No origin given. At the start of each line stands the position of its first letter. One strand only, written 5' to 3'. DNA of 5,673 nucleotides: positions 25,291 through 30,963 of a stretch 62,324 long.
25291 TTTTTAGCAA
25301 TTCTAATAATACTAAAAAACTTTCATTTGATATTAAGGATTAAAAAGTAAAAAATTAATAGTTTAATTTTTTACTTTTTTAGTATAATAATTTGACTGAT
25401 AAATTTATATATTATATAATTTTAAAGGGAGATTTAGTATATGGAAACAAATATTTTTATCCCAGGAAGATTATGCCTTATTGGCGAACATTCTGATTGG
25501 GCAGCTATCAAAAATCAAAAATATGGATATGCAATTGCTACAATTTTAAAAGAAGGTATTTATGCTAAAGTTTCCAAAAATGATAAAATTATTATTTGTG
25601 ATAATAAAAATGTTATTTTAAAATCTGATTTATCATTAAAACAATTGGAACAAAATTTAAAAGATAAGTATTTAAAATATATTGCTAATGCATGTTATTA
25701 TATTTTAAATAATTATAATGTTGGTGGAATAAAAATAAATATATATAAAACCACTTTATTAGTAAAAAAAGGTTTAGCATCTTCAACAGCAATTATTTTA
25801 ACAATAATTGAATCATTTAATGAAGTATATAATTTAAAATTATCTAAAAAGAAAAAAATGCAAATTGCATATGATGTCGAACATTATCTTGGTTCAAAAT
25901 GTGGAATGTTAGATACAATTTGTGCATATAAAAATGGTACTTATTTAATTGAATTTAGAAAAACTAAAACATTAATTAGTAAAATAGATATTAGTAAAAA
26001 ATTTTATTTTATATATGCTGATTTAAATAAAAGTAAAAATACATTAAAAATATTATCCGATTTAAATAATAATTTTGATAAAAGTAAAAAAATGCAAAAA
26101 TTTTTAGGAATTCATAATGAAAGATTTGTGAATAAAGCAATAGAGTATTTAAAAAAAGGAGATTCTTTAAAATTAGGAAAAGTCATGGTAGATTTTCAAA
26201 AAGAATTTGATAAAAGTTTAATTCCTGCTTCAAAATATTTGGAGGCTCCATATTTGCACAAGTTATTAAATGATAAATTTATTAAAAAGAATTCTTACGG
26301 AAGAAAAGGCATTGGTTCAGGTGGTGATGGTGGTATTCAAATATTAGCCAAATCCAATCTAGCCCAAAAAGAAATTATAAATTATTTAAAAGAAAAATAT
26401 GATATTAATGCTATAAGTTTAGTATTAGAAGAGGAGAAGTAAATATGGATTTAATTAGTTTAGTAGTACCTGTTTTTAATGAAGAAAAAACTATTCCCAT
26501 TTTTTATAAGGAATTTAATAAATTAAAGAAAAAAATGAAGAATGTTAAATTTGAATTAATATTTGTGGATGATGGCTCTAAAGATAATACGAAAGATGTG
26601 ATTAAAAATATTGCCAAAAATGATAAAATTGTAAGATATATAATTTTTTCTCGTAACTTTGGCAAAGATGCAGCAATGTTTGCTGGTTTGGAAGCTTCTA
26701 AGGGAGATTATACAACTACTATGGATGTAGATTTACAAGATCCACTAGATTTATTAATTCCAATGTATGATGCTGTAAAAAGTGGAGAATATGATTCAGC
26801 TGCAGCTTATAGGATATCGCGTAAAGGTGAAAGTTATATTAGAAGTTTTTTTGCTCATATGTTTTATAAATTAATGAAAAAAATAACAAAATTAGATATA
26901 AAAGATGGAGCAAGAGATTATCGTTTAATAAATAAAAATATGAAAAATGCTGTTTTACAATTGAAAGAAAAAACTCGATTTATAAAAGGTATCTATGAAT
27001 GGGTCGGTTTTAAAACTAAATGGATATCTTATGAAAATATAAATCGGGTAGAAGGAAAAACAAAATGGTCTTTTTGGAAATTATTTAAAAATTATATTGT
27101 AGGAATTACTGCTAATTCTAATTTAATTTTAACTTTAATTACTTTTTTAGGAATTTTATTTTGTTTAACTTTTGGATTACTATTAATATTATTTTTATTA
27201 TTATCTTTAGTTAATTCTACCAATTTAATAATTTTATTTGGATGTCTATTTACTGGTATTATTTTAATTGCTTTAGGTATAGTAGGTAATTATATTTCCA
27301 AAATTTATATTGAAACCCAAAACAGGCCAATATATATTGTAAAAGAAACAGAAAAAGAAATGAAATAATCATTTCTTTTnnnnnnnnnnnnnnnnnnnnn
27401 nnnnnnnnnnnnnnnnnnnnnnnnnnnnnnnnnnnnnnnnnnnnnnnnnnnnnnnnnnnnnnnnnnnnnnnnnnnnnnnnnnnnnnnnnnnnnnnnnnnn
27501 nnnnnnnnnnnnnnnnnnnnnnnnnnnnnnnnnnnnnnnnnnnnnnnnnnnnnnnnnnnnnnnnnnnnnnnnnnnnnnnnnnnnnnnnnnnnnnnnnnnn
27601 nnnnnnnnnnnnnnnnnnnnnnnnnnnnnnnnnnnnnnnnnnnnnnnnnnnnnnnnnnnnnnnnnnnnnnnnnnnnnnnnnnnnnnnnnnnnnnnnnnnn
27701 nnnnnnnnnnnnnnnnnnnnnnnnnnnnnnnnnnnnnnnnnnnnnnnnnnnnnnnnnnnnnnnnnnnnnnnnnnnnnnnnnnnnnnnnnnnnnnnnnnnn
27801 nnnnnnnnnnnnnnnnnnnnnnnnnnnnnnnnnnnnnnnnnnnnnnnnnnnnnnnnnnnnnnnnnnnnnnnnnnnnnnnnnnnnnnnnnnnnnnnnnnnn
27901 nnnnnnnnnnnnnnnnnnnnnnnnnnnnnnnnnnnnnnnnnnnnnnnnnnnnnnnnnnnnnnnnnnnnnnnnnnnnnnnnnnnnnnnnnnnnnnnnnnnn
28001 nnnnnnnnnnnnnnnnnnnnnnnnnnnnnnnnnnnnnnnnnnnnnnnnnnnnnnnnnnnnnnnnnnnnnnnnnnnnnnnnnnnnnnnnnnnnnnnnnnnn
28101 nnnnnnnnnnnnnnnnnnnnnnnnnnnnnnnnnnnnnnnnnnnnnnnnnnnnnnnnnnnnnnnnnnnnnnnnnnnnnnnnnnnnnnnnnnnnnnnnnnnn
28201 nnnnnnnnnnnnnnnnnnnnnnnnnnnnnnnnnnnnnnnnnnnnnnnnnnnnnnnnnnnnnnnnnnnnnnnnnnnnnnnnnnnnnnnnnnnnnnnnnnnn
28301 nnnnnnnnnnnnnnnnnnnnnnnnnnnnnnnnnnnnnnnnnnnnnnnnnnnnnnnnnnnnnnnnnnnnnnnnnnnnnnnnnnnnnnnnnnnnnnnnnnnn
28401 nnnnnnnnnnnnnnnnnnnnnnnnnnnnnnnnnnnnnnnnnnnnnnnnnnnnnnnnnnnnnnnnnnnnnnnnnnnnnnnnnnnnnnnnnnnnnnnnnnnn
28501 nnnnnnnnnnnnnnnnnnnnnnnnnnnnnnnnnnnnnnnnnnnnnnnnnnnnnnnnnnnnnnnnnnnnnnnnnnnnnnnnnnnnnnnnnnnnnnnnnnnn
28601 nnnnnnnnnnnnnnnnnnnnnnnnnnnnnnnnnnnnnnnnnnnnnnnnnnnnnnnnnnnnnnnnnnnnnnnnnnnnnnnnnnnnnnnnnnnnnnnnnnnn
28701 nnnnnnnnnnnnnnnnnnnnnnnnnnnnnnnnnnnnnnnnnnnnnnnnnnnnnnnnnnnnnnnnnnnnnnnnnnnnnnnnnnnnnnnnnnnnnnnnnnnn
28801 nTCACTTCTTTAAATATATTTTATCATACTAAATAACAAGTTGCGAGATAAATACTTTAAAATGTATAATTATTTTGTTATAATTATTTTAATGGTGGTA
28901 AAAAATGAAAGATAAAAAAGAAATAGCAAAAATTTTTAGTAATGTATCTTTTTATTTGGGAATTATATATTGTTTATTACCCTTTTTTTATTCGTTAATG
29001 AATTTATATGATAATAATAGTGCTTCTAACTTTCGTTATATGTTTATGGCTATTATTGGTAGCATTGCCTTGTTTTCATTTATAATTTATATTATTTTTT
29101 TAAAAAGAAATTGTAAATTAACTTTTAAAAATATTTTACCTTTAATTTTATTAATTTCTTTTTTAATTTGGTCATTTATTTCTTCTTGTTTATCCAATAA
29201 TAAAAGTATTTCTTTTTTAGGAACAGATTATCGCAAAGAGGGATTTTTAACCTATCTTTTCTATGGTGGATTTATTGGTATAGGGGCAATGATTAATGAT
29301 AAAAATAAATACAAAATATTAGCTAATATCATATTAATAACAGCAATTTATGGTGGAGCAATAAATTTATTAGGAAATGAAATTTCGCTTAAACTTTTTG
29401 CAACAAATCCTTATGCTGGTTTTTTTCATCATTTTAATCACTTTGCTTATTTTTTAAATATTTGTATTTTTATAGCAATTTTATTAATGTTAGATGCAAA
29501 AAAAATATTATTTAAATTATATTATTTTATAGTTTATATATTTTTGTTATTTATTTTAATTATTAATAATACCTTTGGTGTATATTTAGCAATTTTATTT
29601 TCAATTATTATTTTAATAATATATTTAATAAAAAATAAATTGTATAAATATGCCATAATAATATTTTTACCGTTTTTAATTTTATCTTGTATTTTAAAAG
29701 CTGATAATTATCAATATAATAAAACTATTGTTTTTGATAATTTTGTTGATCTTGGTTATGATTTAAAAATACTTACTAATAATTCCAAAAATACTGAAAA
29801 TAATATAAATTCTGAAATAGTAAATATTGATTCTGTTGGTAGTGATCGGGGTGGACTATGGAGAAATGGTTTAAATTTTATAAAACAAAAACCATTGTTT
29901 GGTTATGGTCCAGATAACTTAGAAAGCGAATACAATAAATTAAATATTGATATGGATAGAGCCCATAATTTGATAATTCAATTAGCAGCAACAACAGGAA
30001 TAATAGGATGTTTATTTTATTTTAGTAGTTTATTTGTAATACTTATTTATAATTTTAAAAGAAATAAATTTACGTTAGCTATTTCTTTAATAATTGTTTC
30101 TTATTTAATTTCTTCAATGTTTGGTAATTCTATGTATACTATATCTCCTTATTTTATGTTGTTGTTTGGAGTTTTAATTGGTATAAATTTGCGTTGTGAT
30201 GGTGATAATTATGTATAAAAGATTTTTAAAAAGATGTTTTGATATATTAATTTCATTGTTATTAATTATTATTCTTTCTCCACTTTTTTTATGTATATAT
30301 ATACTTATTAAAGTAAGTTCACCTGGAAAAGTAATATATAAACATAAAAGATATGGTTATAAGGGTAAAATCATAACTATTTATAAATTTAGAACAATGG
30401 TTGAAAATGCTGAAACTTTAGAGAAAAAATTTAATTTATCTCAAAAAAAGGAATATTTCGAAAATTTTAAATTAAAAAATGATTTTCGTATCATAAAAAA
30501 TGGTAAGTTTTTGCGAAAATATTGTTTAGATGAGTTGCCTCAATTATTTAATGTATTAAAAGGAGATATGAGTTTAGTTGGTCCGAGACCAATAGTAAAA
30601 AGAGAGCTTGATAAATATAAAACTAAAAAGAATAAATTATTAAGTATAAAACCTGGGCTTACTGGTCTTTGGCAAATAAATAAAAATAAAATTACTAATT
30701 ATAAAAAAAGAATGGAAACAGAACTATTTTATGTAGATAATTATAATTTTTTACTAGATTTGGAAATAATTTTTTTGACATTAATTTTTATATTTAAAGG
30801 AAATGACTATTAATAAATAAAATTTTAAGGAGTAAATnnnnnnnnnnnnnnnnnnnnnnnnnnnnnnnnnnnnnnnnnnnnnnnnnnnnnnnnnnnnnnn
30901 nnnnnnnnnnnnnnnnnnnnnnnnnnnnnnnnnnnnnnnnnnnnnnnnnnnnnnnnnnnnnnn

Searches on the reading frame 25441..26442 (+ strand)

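Call 62: search_protein_families(library=pfam, proteins=[window:25441-26442:+], max_evalue=0.00001)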
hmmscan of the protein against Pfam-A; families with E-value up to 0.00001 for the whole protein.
window:25441-26442:+ (333 aa): 1 family
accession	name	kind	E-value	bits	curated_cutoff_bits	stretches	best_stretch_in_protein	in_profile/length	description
PF00288.32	GHMP_kinases_N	-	1.3e-12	48.2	22.3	1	80-164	2-85/87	GHMP kinases N terminal domain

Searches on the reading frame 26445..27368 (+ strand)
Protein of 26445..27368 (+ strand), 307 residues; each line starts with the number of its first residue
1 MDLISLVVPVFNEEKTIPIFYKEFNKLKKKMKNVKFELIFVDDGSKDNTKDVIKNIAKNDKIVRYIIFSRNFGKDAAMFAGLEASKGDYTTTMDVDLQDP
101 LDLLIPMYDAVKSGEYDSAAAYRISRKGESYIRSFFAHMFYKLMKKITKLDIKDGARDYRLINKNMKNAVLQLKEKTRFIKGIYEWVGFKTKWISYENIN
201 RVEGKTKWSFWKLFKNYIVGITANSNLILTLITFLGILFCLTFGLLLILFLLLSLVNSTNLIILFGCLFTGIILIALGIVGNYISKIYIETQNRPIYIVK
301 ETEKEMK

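Call 62: search_protein_families(library=pfam, proteins=[window:26445-27368:+], max_evalue=0.00001)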
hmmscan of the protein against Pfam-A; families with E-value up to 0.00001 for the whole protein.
window:26445-27368:+ (307 aa): 2 families
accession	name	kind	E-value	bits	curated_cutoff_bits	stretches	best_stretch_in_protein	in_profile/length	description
PF00535.33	Glycos_transf_2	-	2.8e-29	102.6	23.3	1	5-165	1-162/168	Glycosyl transferase family 2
PF10111.15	Glyco_tranf_2_2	-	1.1e-07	32.1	27.3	1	5-104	1-99/276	Glycosyltransferase like family 2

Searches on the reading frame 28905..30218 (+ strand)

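Call 62: search_protein_families(library=pfam, proteins=[window:28905-30218:+], max_evalue=0.00001)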
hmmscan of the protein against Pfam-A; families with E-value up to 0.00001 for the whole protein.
window:28905-30218:+ (437 aa): 1 family
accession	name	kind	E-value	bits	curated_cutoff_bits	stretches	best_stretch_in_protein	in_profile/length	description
PF04932.20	Wzy_C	-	5.2e-18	65.7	31.7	1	210-373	2-149/149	O-Antigen ligase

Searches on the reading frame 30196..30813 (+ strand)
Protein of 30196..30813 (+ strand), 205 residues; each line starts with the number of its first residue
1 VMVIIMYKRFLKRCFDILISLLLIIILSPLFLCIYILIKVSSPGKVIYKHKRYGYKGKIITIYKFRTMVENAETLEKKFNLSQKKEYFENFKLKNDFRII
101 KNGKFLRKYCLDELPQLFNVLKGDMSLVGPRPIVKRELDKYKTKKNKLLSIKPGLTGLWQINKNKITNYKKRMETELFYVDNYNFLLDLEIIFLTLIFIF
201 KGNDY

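Call 62: search_protein_families(library=pfam, proteins=[window:30196-30813:+], max_evalue=0.00001)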
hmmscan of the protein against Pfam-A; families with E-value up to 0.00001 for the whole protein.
window:30196-30813:+ (205 aa): 1 family
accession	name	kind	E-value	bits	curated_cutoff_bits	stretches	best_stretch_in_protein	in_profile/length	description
PF02397.22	Bac_transf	-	5.7e-63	212.1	27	1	12-200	1-178/179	Bacterial sugar transferase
